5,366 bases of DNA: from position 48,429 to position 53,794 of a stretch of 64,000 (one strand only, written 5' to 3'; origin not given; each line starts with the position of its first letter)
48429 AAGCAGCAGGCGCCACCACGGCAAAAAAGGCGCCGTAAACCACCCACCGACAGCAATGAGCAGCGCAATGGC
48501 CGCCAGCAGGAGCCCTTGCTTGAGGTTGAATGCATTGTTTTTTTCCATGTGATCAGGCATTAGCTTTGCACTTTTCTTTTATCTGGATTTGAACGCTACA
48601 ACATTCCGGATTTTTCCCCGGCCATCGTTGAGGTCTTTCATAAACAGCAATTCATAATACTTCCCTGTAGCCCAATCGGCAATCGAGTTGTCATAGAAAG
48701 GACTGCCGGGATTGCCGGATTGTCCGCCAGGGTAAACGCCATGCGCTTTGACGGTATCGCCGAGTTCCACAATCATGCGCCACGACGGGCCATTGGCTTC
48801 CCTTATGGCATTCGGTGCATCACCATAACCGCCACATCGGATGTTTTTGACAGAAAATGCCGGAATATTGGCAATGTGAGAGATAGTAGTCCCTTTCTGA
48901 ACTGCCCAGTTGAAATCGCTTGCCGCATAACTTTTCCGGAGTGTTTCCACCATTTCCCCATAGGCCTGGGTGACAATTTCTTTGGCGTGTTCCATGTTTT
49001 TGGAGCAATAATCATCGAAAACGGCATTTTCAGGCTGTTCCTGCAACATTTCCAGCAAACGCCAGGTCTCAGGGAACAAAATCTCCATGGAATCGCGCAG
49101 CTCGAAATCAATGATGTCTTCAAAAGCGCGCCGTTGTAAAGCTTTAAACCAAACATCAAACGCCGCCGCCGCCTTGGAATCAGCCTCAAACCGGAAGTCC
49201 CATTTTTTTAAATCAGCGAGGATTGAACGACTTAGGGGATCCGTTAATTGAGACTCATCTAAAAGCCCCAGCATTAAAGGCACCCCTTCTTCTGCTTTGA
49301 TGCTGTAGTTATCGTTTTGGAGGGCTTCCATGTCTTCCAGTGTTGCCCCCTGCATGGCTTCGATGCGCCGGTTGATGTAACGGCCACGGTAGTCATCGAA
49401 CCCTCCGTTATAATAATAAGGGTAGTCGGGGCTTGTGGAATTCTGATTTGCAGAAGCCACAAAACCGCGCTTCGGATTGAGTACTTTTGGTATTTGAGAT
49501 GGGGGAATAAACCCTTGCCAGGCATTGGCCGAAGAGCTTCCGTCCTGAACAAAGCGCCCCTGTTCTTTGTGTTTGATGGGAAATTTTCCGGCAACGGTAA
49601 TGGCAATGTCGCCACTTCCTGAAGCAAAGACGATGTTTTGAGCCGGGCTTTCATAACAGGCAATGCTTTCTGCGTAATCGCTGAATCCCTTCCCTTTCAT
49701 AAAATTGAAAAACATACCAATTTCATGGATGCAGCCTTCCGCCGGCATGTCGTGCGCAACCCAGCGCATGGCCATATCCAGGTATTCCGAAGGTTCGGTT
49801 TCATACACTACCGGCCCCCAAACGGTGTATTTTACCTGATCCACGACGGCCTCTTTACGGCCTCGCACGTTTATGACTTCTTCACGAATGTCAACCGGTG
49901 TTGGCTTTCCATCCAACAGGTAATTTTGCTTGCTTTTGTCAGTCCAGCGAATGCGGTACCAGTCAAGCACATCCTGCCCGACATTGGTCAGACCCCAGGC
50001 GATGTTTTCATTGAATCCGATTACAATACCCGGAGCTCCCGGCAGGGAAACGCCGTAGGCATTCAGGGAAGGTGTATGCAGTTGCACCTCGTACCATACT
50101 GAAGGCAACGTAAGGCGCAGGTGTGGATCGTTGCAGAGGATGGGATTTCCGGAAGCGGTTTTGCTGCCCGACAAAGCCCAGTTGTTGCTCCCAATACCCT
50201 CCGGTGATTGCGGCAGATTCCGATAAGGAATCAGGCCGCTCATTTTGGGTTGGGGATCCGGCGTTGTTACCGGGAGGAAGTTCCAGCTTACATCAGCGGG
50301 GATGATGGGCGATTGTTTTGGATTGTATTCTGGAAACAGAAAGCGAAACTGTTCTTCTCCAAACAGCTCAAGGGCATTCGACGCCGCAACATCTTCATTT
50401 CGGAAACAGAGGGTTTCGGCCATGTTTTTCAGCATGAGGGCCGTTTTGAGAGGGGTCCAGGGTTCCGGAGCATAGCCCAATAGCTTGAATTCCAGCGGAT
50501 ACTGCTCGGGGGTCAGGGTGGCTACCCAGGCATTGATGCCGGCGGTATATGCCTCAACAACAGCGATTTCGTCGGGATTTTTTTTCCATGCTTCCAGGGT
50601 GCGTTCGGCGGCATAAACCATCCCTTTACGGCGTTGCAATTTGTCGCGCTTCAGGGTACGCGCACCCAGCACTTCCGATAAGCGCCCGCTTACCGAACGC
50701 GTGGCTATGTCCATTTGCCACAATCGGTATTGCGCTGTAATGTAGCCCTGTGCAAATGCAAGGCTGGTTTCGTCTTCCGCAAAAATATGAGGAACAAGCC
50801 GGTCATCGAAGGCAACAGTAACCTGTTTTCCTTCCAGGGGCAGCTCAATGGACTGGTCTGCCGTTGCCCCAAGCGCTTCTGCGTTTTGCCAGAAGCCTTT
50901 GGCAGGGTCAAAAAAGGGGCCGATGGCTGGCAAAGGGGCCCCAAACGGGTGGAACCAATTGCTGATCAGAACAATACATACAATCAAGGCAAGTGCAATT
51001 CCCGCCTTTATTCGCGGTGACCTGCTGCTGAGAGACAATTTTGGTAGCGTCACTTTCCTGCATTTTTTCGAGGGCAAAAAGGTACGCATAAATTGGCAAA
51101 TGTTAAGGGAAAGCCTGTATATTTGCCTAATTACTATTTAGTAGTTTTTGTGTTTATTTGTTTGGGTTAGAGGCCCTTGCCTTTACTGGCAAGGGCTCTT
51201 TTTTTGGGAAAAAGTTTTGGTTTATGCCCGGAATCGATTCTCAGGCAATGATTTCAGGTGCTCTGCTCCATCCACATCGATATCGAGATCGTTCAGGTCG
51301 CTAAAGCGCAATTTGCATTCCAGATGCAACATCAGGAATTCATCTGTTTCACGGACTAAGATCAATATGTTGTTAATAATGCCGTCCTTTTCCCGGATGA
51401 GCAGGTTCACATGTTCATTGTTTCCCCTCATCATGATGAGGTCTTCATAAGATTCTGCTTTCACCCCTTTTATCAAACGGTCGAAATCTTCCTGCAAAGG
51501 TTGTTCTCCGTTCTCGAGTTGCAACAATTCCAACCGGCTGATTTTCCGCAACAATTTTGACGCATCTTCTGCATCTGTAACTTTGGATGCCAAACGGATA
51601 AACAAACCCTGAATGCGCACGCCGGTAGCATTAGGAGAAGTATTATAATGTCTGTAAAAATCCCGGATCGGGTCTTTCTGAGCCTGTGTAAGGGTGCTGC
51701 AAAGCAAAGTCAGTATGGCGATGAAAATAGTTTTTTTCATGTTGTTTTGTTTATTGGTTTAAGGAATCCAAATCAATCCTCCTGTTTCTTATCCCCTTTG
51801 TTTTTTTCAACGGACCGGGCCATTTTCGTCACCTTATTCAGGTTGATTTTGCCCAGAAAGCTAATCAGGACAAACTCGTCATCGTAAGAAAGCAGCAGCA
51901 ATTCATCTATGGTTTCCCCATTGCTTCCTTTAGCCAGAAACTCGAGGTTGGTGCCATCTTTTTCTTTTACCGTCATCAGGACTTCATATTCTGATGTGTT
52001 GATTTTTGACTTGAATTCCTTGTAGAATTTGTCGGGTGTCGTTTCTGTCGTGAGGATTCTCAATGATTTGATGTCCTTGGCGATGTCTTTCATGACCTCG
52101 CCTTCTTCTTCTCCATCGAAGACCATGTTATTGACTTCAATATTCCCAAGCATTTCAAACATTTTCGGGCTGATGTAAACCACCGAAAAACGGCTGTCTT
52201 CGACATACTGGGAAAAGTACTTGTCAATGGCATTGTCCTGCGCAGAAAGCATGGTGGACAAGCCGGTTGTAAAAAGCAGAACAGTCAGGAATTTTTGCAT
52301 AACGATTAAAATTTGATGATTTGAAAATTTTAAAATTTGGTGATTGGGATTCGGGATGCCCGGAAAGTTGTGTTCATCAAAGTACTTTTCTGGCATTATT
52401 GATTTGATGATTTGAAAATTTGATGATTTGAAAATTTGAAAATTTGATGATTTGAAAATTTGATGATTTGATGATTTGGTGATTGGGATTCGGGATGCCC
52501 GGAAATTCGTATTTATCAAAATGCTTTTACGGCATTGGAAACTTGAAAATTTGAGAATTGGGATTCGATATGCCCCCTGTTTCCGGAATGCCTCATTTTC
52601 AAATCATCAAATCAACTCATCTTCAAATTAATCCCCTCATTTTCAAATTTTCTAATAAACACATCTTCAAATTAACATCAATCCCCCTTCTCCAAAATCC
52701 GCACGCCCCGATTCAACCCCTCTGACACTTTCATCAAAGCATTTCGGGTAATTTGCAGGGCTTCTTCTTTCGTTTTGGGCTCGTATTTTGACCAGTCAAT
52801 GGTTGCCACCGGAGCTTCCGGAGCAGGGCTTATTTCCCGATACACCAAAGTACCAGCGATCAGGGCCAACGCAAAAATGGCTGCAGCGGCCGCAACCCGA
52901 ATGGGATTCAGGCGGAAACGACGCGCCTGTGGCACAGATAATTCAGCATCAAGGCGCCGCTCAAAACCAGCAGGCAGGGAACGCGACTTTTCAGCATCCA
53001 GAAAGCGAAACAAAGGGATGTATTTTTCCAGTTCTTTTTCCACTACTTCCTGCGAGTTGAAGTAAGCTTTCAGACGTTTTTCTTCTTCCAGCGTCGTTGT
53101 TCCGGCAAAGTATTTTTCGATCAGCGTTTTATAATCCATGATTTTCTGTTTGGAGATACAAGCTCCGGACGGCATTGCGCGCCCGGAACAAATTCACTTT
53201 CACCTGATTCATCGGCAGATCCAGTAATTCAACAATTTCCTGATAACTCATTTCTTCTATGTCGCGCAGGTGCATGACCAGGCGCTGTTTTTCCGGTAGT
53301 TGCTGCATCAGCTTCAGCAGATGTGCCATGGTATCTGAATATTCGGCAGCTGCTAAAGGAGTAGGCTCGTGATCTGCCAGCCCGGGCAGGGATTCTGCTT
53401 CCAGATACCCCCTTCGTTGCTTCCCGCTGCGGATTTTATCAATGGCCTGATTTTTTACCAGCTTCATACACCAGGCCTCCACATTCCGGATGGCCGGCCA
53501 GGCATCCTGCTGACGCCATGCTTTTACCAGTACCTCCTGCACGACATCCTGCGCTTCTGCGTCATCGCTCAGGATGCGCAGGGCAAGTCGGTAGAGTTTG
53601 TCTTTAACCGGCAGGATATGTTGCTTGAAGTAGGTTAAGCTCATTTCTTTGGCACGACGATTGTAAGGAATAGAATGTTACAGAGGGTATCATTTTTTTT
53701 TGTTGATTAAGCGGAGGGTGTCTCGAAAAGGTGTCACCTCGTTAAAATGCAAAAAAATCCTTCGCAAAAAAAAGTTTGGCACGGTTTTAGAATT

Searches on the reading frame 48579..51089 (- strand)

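Call 11: search_protein_families(library=ncbifam, proteins=[window:48579-51089:-], max_evalue=0.01)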
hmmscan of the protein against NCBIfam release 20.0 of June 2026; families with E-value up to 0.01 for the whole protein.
window:48579-51089:- (836 aa): 1 family
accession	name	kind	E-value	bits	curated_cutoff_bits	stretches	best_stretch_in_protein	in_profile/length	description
NF051460.1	bi_acylase_PvdQ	equivalog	3.5e-21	74.8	950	1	300-428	212-344/763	bifunctional acylase PvdQ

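Call 12: search_protein_families(library=pfam, proteins=[window:48579-51089:-], max_evalue=0.01)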
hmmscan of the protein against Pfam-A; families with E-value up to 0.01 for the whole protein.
window:48579-51089:- (836 aa): 1 family
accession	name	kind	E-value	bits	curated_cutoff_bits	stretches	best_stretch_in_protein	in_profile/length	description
PF01804.23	Penicil_amidase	-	2.2e-203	678.5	21.3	1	89-818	1-670/675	Penicillin amidase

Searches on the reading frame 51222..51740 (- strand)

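Call 11: search_protein_families(library=ncbifam, proteins=[window:51222-51740:-], max_evalue=0.01)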
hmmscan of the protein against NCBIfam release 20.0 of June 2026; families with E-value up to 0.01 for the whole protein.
window:51222-51740:- (172 aa): 2 families
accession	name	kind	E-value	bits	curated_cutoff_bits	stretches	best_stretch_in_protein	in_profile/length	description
NF058626.1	GFO_1090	equivalog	6.6e-06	25.9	150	1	1-165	1-173/177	GFO_1090 family protein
NF058619.1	Lipo_CAL66065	equivalog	0.001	18.7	115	1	2-134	3-137/180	GFO_1091 family lipoprotein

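Call 12: search_protein_families(library=pfam, proteins=[window:51222-51740:-], max_evalue=0.01)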
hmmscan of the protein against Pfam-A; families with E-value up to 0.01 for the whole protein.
window:51222-51740:- (172 aa): 1 family
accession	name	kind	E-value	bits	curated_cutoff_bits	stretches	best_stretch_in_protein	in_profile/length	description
PF14060.11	DUF4252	-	9.8e-19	68.2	23.9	1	32-152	1-125/125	Domain of unknown function (DUF4252)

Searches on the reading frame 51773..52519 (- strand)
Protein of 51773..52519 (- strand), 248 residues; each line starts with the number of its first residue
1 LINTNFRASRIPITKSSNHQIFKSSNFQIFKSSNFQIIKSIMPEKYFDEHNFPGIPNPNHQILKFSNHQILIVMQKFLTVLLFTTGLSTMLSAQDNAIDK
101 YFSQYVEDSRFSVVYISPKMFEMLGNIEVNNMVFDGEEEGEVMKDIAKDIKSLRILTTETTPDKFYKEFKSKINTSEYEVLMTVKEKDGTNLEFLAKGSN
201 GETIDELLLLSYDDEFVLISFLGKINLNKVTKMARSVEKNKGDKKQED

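Call 11: search_protein_families(library=ncbifam, proteins=[window:51773-52519:-], max_evalue=0.01)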
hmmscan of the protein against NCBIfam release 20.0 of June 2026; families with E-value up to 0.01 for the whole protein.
window:51773-52519:- (248 aa): 2 families
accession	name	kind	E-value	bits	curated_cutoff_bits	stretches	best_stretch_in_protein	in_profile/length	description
NF058626.1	GFO_1090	equivalog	1.4e-17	63.9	150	1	74-243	1-168/177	GFO_1090 family protein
NF058619.1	Lipo_CAL66065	equivalog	7e-09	35.5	115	1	74-246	2-170/180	GFO_1091 family lipoprotein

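Call 12: search_protein_families(library=pfam, proteins=[window:51773-52519:-], max_evalue=0.01)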
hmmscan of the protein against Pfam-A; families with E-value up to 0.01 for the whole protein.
window:51773-52519:- (248 aa): 1 family
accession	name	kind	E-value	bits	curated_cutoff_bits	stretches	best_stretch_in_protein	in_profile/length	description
PF14060.11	DUF4252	-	2e-25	89.8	23.9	1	105-233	1-125/125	Domain of unknown function (DUF4252)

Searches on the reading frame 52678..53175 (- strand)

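Call 11: search_protein_families(library=ncbifam, proteins=[window:52678-53175:-], max_evalue=0.01)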
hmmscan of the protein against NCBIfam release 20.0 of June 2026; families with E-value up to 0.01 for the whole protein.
window:52678-53175:- (165 aa): 3 families
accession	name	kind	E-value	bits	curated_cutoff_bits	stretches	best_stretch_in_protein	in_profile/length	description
NF052375.1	antisigma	equivalog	6.8e-06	26.2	100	1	19-156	2-149/217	anti-sigma factor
NF038083.1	CU044_5270_fam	subfamily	0.0067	16.3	100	1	74-124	11-65/284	CU044_5270 family protein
NF010501.0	PRK13920.1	subfamily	0.0076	15.9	225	1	15-105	4-91/213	putative anti-sigmaE protein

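Call 12: search_protein_families(library=pfam, proteins=[window:52678-53175:-], max_evalue=0.01)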
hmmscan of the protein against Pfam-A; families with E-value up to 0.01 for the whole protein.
window:52678-53175:- (165 aa): 0 families

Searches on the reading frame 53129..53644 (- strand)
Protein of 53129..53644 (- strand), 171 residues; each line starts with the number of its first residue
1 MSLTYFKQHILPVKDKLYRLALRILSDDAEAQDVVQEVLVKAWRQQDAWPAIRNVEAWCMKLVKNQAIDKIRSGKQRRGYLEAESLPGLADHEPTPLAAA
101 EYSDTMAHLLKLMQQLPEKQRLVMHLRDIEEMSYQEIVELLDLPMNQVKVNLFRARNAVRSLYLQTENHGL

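Call 11: search_protein_families(library=ncbifam, proteins=[window:53129-53644:-], max_evalue=0.01)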
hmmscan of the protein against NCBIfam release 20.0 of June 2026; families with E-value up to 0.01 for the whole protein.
window:53129-53644:- (171 aa): 95 families (the best 25 are shown)
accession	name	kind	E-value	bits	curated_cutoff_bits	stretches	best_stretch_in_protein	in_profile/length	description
NF058625.1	sigma_PG0214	equivalog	6.3e-55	185.5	130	1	1-170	1-168/170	GFO_1088 family ECF-type sigma factor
NF008888.0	PRK11922.1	equivalog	1.5e-28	100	204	1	15-161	41-194/231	RNA polymerase sigma factor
TIGR02985.1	Sig70_bacteroi1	subfamily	5.1e-27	95.1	126.4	1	13-160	10-159/162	RNA polymerase sigma-70 factor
NF007223.0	PRK09641.1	equivalog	1.5e-26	93.4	209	1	14-161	28-182/187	RNA polymerase sigma factor SigW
NF004113.0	PRK05602.1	equivalog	2.4e-25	89.4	208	1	15-165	56-203/211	RNA polymerase sigma factor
TIGR02948.1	SigW_bacill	equivalog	5e-24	85.4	243.1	1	13-161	27-182/187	RNA polymerase sigma factor SigW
NF009172.0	PRK12519.1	subfamily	8.7e-24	84.1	222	1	17-158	42-181/194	RNA polymerase sigma factor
TIGR02937.1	sigma70-ECF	superfamily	2.4e-23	82.5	42.9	1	8-160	5-162/165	sigma-70 family RNA polymerase sigma factor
TIGR02950.1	SigM_subfam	subfamily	3.1e-23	82.4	147.95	1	16-162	12-157/159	RNA polymerase sigma factor, SigM family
NF009176.0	PRK12524.1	equivalog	5.4e-23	81.8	264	1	16-160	38-181/196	RNA polymerase sigma factor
NF009190.0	PRK12538.1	equivalog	5.1e-22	78.7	303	1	15-167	74-223/233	RNA polymerase sigma factor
TIGR02983.1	SigE-fam_strep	subfamily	6.2e-22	78.2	141.55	1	7-163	9-158/162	SigE family RNA polymerase sigma factor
NF007214.0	PRK09636.1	subfamily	6.4e-22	78.1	271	1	12-161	12-161/293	RNA polymerase sigma factor SigJ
NF009164.0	PRK12511.1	equivalog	1.3e-21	76.9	185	1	16-162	16-158/182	RNA polymerase sigma factor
NF009168.0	PRK12515.1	subfamily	1.9e-21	76.4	236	1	15-162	33-178/189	RNA polymerase sigma factor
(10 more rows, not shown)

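Call 12: search_protein_families(library=pfam, proteins=[window:53129-53644:-], max_evalue=0.01)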
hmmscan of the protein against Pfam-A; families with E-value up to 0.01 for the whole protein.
window:53129-53644:- (171 aa): 3 families
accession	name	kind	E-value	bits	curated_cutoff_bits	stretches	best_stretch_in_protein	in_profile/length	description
PF08281.18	Sigma70_r4_2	-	5e-14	52.1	25.7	1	109-157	4-52/54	Sigma-70, region 4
PF04542.20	Sigma70_r2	-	2.1e-13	50.3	24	1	14-75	6-69/71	Sigma-70 region 2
PF04545.22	Sigma70_r4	-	1.7e-08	34.3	24.1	1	112-160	1-49/50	Sigma-70, region 4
